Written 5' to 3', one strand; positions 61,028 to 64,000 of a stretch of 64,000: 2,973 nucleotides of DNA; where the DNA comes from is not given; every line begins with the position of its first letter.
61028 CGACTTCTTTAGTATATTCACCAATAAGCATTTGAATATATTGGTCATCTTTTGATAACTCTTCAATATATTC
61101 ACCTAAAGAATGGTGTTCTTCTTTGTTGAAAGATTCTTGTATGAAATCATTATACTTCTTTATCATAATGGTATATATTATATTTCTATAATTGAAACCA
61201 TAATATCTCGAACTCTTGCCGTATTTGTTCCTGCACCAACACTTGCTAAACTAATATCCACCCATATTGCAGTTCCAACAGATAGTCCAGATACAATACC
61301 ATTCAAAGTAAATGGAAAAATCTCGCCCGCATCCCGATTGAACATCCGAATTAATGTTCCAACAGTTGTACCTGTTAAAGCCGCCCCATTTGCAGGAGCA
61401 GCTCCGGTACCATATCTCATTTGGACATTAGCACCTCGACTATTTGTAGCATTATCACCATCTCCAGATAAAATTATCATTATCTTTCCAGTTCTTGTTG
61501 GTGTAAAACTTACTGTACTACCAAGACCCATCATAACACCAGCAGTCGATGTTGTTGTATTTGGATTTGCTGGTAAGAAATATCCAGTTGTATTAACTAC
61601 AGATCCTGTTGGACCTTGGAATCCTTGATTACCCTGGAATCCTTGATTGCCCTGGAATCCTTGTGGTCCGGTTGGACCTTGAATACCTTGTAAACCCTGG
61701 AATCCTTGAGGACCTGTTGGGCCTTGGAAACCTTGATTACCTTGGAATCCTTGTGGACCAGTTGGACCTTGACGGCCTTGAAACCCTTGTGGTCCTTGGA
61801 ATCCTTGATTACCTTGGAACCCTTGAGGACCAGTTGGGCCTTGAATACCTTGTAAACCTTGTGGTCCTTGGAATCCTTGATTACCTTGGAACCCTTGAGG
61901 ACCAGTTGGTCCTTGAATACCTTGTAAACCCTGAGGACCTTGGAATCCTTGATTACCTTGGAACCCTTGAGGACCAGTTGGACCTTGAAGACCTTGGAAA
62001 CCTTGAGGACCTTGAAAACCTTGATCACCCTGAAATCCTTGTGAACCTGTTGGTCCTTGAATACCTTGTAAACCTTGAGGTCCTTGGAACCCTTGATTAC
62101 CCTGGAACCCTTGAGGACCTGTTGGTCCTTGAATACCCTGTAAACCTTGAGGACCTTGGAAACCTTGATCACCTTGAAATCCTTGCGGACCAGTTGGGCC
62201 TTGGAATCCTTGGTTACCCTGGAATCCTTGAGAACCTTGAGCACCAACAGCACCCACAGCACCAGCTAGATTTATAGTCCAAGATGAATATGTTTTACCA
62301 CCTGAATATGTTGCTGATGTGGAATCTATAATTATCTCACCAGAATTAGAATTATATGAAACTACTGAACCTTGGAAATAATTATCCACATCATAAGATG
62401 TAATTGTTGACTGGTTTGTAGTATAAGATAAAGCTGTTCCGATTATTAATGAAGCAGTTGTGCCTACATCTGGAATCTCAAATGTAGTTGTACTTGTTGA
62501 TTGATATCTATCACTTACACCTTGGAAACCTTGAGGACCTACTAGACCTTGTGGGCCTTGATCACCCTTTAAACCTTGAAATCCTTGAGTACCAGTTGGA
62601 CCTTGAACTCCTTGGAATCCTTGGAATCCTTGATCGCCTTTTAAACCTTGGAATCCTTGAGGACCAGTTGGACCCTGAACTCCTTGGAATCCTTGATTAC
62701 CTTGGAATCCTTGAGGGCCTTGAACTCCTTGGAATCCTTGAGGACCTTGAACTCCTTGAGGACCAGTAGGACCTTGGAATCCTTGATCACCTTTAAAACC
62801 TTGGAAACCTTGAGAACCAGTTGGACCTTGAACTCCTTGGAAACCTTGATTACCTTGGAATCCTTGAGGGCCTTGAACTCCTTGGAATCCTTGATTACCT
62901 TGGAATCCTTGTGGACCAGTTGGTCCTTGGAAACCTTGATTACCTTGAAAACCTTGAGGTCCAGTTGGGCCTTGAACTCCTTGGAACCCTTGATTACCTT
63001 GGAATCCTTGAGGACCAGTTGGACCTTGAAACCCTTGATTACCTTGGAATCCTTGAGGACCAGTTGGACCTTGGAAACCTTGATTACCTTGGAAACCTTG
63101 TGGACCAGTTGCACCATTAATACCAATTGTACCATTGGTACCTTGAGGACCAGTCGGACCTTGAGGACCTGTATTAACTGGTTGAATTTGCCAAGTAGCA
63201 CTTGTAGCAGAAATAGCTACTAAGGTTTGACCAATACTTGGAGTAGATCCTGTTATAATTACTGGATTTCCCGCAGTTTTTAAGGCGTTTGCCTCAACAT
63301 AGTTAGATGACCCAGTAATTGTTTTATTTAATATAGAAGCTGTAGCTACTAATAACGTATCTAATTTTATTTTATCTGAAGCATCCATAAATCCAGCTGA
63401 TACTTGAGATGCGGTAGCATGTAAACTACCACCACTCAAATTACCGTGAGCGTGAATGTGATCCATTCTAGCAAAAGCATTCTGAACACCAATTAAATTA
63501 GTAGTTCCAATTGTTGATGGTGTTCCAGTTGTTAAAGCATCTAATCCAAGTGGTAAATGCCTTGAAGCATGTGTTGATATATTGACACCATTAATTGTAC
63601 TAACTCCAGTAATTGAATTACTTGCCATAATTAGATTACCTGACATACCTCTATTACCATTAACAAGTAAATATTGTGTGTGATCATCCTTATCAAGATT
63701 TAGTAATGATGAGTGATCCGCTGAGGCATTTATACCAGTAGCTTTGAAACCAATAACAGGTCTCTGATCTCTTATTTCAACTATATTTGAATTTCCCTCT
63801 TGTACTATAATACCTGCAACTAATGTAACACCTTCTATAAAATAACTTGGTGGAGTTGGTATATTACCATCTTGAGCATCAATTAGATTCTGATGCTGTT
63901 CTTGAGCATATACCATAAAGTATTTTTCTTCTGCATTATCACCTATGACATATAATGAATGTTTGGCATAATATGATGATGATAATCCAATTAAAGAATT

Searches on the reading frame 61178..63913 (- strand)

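Call 11: search_protein_families(library=phrogs, proteins=[window:61178-63913:-], max_evalue=0.00001)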
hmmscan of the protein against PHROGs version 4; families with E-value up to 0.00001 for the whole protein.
window:61178-63913:- (911 aa): 44 families (the best 25 are shown)
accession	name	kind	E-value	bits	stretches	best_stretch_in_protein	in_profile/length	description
phrog_5073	-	tail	8.7e-151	504.5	6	658-906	260-513/519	tail fiber protein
phrog_6320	-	tail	1.5e-126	425.1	4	498-678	25-210/745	tail fiber protein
phrog_819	-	tail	7.7e-112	376.2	6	531-654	458-590/1024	tail protein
phrog_8745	-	tail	3.4e-78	264.4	5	653-830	1380-1556/1803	tail fiber protein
phrog_366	-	tail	1.6e-68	233.3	7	385-510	310-435/474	tail fiber protein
phrog_1806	-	tail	8.8e-60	203.3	4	350-466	108-222/276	collagen like minor tail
phrog_26246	-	tail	7.2e-57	194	4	491-689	8-209/329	tail protein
phrog_17587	-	tail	3.6e-55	188.6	5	495-631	285-422/641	tail fiber protein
phrog_30509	-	tail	2.8e-51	175.1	7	605-711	6-112/254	collagen like minor tail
phrog_10972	-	tail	1.7e-50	173.5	5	615-683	155-223/343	tail fiber protein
phrog_38806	-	unknown function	1.7e-49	169.7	6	322-408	65-151/285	-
phrog_36982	-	unknown function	7.3e-49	167.4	3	236-695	252-702/944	-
phrog_3420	-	unknown function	7.6e-46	157.1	2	246-465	69-291/929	-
phrog_18350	-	tail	8.4e-42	144.6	4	321-421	102-200/253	tail fiber protein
phrog_1658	-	unknown function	5.9e-41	141.8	5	679-741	42-104/239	-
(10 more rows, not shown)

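Call 12: search_protein_families(library=pfam, proteins=[window:61178-63913:-], max_evalue=0.00001)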
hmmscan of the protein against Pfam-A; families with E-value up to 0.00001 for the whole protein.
window:61178-63913:- (911 aa): 1 family
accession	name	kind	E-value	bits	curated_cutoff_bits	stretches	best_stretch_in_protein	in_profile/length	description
PF01391.23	Collagen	-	8e-71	234.2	27.2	5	408-465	1-58/60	Collagen triple helix repeat (20 copies)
